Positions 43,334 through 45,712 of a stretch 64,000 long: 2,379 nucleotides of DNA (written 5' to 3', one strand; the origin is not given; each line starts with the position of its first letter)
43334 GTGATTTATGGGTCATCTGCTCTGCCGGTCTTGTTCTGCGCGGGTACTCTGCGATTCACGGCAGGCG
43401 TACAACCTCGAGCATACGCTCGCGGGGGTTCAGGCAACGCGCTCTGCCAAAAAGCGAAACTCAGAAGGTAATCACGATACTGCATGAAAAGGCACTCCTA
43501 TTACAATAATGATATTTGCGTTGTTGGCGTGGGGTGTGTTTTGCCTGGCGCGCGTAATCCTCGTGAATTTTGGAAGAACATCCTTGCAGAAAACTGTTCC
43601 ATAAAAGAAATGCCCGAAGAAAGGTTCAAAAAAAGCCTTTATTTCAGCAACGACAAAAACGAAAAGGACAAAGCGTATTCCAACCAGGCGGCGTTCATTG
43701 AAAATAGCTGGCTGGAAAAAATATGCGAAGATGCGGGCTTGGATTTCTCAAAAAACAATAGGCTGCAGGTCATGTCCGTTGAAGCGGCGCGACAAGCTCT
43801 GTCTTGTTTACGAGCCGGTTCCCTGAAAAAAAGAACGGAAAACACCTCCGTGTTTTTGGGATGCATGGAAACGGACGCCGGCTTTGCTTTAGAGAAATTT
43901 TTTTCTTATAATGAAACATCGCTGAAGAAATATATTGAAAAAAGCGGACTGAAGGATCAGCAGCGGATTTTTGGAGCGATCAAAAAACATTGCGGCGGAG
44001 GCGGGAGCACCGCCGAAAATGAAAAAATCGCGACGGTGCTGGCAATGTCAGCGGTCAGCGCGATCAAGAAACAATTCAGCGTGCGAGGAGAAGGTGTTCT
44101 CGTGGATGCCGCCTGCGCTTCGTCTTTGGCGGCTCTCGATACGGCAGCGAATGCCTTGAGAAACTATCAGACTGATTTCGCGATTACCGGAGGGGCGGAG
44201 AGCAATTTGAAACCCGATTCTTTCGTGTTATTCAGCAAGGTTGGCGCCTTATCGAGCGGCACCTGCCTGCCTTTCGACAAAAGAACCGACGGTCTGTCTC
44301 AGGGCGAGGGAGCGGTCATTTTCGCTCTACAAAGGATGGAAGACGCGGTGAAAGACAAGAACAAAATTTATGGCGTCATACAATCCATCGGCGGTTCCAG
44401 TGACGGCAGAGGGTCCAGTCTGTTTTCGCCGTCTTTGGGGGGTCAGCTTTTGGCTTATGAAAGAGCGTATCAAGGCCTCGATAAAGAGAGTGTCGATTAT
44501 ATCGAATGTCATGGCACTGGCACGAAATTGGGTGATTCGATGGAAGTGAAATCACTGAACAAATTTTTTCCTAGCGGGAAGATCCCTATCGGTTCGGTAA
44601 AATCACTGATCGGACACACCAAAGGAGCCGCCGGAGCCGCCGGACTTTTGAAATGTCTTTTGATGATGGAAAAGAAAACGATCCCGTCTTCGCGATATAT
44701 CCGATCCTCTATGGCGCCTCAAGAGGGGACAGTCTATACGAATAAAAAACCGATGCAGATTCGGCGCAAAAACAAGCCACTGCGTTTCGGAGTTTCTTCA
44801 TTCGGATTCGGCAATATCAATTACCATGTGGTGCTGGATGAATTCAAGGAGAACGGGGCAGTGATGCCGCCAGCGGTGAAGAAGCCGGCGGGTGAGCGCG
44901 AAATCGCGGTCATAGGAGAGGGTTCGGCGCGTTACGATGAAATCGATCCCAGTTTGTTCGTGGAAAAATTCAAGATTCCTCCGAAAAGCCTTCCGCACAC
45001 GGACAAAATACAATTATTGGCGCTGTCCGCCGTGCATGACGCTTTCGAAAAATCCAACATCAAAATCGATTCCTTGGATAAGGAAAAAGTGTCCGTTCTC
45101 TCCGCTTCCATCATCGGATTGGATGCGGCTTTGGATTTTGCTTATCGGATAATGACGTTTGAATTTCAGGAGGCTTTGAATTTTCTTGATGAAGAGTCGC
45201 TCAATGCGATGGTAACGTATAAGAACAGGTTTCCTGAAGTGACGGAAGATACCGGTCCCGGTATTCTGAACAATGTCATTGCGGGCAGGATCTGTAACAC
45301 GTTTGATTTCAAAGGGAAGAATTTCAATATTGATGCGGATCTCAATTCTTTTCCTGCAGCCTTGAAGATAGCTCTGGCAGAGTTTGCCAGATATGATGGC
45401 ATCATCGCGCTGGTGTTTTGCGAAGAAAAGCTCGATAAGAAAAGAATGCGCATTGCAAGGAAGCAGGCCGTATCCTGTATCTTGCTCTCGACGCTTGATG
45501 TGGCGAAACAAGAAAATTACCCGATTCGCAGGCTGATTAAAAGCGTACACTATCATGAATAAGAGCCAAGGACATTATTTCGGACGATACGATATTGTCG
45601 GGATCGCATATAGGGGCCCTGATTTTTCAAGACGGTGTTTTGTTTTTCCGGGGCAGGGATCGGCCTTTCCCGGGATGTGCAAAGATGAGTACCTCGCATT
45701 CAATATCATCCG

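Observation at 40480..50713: Compact PUFA-synthase-like / iterative type I PKS lipid-biosynthesis locus with no enoyl reductase or thioesterase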

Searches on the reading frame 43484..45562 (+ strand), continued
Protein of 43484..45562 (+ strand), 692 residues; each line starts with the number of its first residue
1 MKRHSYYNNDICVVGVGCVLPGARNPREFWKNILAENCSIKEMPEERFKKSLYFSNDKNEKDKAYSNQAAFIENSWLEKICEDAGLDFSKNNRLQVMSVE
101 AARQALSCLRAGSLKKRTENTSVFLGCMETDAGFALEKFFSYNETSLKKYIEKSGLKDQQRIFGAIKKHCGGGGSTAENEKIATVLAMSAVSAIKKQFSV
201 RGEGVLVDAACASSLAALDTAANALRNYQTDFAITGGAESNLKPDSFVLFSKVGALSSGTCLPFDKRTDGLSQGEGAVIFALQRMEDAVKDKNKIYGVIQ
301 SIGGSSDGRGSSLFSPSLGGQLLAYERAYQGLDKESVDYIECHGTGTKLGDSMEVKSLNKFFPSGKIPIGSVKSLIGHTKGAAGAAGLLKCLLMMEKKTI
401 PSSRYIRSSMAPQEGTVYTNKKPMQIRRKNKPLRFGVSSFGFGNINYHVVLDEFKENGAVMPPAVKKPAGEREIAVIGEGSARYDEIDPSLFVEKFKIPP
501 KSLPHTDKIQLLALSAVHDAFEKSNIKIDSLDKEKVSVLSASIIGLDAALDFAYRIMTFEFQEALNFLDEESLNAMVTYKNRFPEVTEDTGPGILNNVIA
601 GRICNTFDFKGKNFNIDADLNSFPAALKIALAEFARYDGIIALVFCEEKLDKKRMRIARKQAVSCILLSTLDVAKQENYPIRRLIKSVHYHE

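Call 54: search_protein_families(library=pfam, proteins=[L009:5118-7856:+, L009:7889-8719:+, L009:8703-10001:+, L009:15498-16034:-, L009:16115-17392:+, L009:17394-18320:+, L009:18362-19258:+, L009:19203-20612:+, L009:20634-21713:+, L090:5434-5961:+], max_evalue=0.01)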
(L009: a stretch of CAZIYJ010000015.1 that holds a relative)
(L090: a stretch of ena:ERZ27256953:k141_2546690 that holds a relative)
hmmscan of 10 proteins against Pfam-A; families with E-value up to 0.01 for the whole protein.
L009:5118-7856:+ (912 aa): 4 families
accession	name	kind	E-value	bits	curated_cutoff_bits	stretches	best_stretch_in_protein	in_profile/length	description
PF13517.12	FG-GAP_3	-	1.1e-28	100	26.9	2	427-493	3-60/61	FG-GAP-like repeat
PF01839.29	FG-GAP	-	2.4e-12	46.9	22.1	1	572-603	4-32/37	FG-GAP repeat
PF03116.20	NQR2_RnfD_RnfE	-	3.1e-08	33.8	27.7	1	149-249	174-268/296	NQR2, RnfD, RnfE family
PF07593.17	UnbV_ASPIC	-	6.1e-07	29.7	23.4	1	835-906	1-67/68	ASPIC and UnbV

L009:7889-8719:+ (276 aa): 1 family
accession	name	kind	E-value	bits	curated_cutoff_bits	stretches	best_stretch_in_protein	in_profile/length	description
PF00487.30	FA_desaturase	-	3.3e-12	47.1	29.7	1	44-251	6-229/253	Fatty acid desaturase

L009:8703-10001:+ (432 aa): 1 family
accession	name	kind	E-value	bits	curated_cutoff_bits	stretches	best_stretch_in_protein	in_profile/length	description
PF01757.29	Acyl_transf_3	-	0.0022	17.6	31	1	135-419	77-324/326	Acyltransferase domain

L009:15498-16034:- (178 aa): 1 family
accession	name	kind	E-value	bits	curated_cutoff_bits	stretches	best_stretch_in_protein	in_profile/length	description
PF02627.25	CMD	-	1.8e-16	60.3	23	2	22-82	2-61/84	Carboxymuconolactone decarboxylase family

L009:16115-17392:+ (425 aa): 1 family
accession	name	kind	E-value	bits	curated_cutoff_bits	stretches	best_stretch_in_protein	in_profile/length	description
PF01757.29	Acyl_transf_3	-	0.0071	15.9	31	0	18-397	8-316/326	Acyltransferase domain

L009:17394-18320:+ (308 aa): 4 families
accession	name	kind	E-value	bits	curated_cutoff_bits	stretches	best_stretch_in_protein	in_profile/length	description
PF00561.26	Abhydrolase_1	-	9.8e-26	91.3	25.8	1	46-284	1-243/245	alpha/beta hydrolase fold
PF12697.13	Abhydrolase_6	-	1.7e-16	62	26.3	1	48-290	1-215/217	Alpha/beta hydrolase family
PF12146.15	Hydrolase_4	-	1e-07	32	27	1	47-152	6-114/239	Serine aminopeptidase, S33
PF07224.18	Chlorophyllase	-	0.00037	19.8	26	1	46-107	43-102/301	Chlorophyllase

L009:18362-19258:+ (298 aa): 1 family
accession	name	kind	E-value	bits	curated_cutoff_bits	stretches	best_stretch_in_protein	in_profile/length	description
PF16694.10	Cytochrome_P460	-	1.2e-24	87.6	27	1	47-168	5-125/125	Cytochrome P460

L009:19203-20612:+ (469 aa): 1 family
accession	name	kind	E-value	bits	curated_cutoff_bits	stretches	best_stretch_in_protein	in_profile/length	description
PF14269.12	Arylsulfotran_2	-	3.7e-10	40.1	27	1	254-394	94-242/301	Arylsulfotransferase (ASST)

L009:20634-21713:+ (359 aa): 0 families

L090:5434-5961:+ (175 aa): 0 families

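Call 98: search_protein_families(library=pfam, proteins=[P0382], max_evalue=0.001)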
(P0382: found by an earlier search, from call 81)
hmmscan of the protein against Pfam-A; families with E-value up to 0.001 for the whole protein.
P0382 (873 aa): 3 families
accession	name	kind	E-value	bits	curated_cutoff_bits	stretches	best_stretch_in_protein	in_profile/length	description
PF00109.32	ketoacyl-synt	-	1.5e-58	198.8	20.8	2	8-283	2-252/252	Beta-ketoacyl synthase, N-terminal domain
PF02801.28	Ketoacyl-synt_C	-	4.5e-26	91.6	20.8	1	292-400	2-115/119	Beta-ketoacyl synthase, C-terminal domain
PF16197.11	KAsynt_C_assoc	-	4.9e-05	24.1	33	1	432-465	26-56/111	Ketoacyl-synthetase C-terminal extension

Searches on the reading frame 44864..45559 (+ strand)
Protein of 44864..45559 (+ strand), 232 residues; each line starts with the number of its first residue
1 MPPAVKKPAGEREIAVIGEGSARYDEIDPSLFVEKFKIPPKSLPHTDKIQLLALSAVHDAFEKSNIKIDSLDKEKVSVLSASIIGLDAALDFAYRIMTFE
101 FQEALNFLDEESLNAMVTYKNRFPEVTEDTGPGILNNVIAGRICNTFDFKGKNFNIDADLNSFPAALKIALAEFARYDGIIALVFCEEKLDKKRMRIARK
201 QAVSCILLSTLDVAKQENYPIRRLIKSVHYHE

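Call 21: search_protein_families(library=pfam, proteins=[window:44864-45559:+], max_evalue=10)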
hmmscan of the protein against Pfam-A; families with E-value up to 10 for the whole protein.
seq(232 aa): 1 family
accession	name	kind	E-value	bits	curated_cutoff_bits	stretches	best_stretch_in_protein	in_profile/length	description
PF00109.32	ketoacyl-synt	-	2e-09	37.9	20.8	1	36-159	76-173/252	Beta-ketoacyl synthase, N-terminal domain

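Call 71: find_related_loci(query=A5, collection=metagenome_contigs, flank=10000)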
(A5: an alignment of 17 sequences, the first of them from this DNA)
Query A5 (221 aa) in metagenome_contigs; peptide patterns used: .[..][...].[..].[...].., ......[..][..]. (x = any residue, [..] = any of these).
600 stretches matched a pattern (row limit reached: there are more); 548 encode a relative of the query (tblastn E <= 1e-3); the best 80 are kept; 80 distinct loci.
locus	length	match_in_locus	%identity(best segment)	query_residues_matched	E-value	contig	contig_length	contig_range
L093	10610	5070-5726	65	2-221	8e-93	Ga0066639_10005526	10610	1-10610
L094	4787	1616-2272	62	2-221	4e-89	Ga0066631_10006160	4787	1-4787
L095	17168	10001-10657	59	2-221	2e-81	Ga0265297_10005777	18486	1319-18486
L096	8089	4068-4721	56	3-221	3e-80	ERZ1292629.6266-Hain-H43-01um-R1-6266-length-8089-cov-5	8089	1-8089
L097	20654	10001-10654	57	3-221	1e-78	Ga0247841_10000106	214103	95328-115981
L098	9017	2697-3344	55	3-219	9e-78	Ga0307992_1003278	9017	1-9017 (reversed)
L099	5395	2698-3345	56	3-219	5e-77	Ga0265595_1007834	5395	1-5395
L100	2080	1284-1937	58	3-221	9e-78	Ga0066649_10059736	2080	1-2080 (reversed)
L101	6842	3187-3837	53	3-220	1e-74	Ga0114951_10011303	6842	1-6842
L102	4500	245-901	55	2-221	2e-73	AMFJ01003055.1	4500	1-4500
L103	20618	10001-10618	55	15-221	1e-70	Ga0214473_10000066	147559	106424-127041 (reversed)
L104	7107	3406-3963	42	24-210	1e-43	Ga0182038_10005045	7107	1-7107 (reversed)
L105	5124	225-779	42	25-210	1e-43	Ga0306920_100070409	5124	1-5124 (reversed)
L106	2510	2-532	44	43-221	4e-43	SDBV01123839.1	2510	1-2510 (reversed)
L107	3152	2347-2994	35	1-217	1e-39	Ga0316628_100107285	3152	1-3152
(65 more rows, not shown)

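Call 80: search_protein_representatives(protein=window:44864-45559:+)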
Query: 232 residues. Proteins with E-value up to 0.001 (for the whole library): 1574; up to 1e-10: 193; up to 1e-30: 25. The best 150 are listed.
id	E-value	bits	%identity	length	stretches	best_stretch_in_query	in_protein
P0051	6.0e-69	248.5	51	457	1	10-232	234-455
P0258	1.9e-68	246.8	54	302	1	8-231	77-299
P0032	2.3e-67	243.3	52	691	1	13-232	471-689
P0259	9.4e-59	215.1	57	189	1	43-232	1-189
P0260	2.4e-50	187.7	47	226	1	34-231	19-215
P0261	2.4e-49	184.4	38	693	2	36-230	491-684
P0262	6.5e-44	166.6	37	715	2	13-232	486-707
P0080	1.6e-42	162.1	42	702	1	23-231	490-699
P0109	2.0e-41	158.5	39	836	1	3-221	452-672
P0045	1.1e-40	156.0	39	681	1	12-228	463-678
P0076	2.0e-40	155.2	40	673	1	8-232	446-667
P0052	7.0e-39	150.2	42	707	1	29-231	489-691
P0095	3.8e-38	147.8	35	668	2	8-210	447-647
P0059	1.5e-36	142.5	31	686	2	16-230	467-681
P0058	2.1e-35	138.8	39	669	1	34-217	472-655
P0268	3.7e-30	121.7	36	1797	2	30-217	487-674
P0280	1.7e-23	99.9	33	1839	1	15-210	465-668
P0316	4.0e-18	82.3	34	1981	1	33-225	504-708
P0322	6.3e-17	78.4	31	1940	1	14-224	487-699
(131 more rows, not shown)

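Call 81: list_cluster_members(proteins=[P0268, P0280, P0316, P0322, P0261, P0262, P0080, P0109, P0059, P0076])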
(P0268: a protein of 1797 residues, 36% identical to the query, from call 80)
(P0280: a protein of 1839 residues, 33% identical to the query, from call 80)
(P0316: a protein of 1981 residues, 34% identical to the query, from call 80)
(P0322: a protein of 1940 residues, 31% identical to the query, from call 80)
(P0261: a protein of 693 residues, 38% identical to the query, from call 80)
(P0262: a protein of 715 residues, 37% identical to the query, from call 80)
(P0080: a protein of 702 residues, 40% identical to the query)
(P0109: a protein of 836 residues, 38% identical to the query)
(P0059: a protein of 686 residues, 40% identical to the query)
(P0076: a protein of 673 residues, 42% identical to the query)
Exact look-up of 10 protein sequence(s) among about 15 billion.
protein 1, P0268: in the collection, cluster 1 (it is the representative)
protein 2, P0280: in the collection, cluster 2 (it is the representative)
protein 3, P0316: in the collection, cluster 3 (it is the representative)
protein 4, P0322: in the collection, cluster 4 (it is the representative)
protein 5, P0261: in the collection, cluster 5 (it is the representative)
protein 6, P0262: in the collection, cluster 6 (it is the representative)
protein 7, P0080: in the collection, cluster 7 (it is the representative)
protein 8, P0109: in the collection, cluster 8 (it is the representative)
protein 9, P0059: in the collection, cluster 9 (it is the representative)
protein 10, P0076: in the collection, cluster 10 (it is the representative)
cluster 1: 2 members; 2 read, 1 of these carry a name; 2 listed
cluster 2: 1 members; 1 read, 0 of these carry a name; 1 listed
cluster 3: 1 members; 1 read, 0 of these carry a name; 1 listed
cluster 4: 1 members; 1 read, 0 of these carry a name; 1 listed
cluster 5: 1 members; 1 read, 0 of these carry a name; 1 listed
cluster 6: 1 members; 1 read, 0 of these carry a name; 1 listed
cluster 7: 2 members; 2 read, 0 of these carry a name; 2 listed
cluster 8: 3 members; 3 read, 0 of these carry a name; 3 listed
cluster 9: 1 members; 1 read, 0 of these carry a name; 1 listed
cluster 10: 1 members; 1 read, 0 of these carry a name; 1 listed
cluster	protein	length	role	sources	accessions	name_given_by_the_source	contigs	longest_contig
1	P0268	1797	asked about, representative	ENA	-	-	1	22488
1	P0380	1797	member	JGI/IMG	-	acyl transferase domain-containing protein/NAD(P)-dependent dehydrogenase (short-subunit ...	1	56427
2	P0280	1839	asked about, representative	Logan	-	-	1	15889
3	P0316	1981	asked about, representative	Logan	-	-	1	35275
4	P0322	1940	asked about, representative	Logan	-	-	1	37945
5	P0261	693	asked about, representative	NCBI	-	-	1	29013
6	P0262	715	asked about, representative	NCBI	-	-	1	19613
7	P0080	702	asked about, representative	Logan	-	-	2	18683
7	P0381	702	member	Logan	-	-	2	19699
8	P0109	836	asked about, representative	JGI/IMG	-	-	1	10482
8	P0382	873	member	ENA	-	-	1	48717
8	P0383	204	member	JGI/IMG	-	-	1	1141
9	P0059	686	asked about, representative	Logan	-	-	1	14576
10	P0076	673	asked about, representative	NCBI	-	-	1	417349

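Call 98: search_protein_families(library=pfam, proteins=[P0316, P0322, P0268, P0280, P0382], max_evalue=0.001)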
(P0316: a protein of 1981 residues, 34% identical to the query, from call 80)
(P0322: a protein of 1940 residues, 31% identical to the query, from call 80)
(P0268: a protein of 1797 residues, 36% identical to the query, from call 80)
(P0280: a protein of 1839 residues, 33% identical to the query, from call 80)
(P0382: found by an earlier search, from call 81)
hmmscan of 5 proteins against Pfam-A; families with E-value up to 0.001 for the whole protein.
P0316 (1981 aa): 6 families
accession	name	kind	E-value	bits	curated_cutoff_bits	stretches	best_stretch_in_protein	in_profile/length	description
PF00109.32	ketoacyl-synt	-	1.1e-31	110.7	20.8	2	185-286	151-252/252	Beta-ketoacyl synthase, N-terminal domain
PF02801.28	Ketoacyl-synt_C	-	2.1e-26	92.7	20.8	1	295-401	2-115/119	Beta-ketoacyl synthase, C-terminal domain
PF00698.26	Acyl_transf_1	-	1.9e-15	57.6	32.7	1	733-1037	4-283/319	Acyl transferase domain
PF08659.16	KR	-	3e-09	37.5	22.6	1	1404-1581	3-163/180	KR domain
PF00106.31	adh_short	-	1e-05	25.6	26.6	1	1402-1591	1-173/195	short chain dehydrogenase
PF16197.11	KAsynt_C_assoc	-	1.3e-05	26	33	1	424-459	22-53/111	Ketoacyl-synthetase C-terminal extension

P0322 (1940 aa): 6 families
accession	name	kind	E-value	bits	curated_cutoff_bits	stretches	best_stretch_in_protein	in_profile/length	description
PF00109.32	ketoacyl-synt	-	4.7e-41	141.5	20.8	3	193-283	157-248/252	Beta-ketoacyl synthase, N-terminal domain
PF02801.28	Ketoacyl-synt_C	-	1.1e-23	83.9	20.8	1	295-403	1-116/119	Beta-ketoacyl synthase, C-terminal domain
PF00698.26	Acyl_transf_1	-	5.9e-19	69.1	32.7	1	756-1034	2-267/319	Acyl transferase domain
PF08659.16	KR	-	3.2e-17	63.5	22.6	1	1413-1569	6-166/180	KR domain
PF00106.31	adh_short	-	2.4e-07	30.9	26.6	1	1413-1566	6-163/195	short chain dehydrogenase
PF16197.11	KAsynt_C_assoc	-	4.5e-06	27.5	33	1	415-459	11-52/111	Ketoacyl-synthetase C-terminal extension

P0268 (1797 aa): 10 families
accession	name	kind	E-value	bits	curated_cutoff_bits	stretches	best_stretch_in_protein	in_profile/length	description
PF00109.32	ketoacyl-synt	-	7.7e-49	167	20.8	2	6-278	2-252/252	Beta-ketoacyl synthase, N-terminal domain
PF02801.28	Ketoacyl-synt_C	-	5.5e-30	104.3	20.8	1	287-404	2-115/119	Beta-ketoacyl synthase, C-terminal domain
PF00698.26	Acyl_transf_1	-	2.5e-21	76.9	32.7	1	726-949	3-223/319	Acyl transferase domain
PF08659.16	KR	-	1.6e-20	74.2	22.6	1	1312-1482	1-179/180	KR domain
PF14765.12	PS-DH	-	2.1e-10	40.8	23.7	1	1674-1797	30-157/166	Polyketide synthase dehydratase N-terminal domain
PF00106.31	adh_short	-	2.5e-10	40.6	26.6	1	1313-1471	2-162/195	short chain dehydrogenase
PF13561.12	adh_short_C2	-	2.7e-08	34.1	27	1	1349-1474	30-159/236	Enoyl-(Acyl carrier protein) reductase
PF16197.11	KAsynt_C_assoc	-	6.2e-05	23.8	33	1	416-459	12-51/111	Ketoacyl-synthetase C-terminal extension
PF21089.3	PKS_DH_N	-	7.9e-05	23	27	1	1556-1635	17-100/103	Polyketide synthase dehydratase domain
PF00108.29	Thiolase_N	-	0.00074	19.4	26.4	0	196-229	80-113/260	Thiolase, N-terminal domain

P0280 (1839 aa): 9 families
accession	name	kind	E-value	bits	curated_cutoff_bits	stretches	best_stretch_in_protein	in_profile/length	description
PF00109.32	ketoacyl-synt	-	1.2e-52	179.4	20.8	2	3-279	2-252/252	Beta-ketoacyl synthase, N-terminal domain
PF02801.28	Ketoacyl-synt_C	-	4.7e-23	81.9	20.8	1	287-393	1-114/119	Beta-ketoacyl synthase, C-terminal domain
PF08659.16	KR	-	4.6e-14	53.2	22.6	1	1331-1463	26-156/180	KR domain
PF00698.26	Acyl_transf_1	-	6.8e-14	52.5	32.7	1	791-1020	68-291/319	Acyl transferase domain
PF00106.31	adh_short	-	1.9e-09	37.7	26.6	1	1306-1457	1-150/195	short chain dehydrogenase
PF14765.12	PS-DH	-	1.2e-08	35.1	23.7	1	1688-1822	22-161/166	Polyketide synthase dehydratase N-terminal domain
PF13561.12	adh_short_C2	-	0.00029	20.9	27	1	1345-1459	32-146/236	Enoyl-(Acyl carrier protein) reductase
PF16197.11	KAsynt_C_assoc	-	0.0006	20.6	33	0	408-443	14-46/111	Ketoacyl-synthetase C-terminal extension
PF21089.3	PKS_DH_N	-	0.00066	20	27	0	1571-1639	22-92/103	Polyketide synthase dehydratase domain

P0382 (873 aa): 3 families
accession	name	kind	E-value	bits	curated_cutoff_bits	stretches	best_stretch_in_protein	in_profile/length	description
PF00109.32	ketoacyl-synt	-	1.5e-58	198.8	20.8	2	8-283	2-252/252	Beta-ketoacyl synthase, N-terminal domain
PF02801.28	Ketoacyl-synt_C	-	4.5e-26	91.6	20.8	1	292-400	2-115/119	Beta-ketoacyl synthase, C-terminal domain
PF16197.11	KAsynt_C_assoc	-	4.9e-05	24.1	33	1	432-465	26-56/111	Ketoacyl-synthetase C-terminal extension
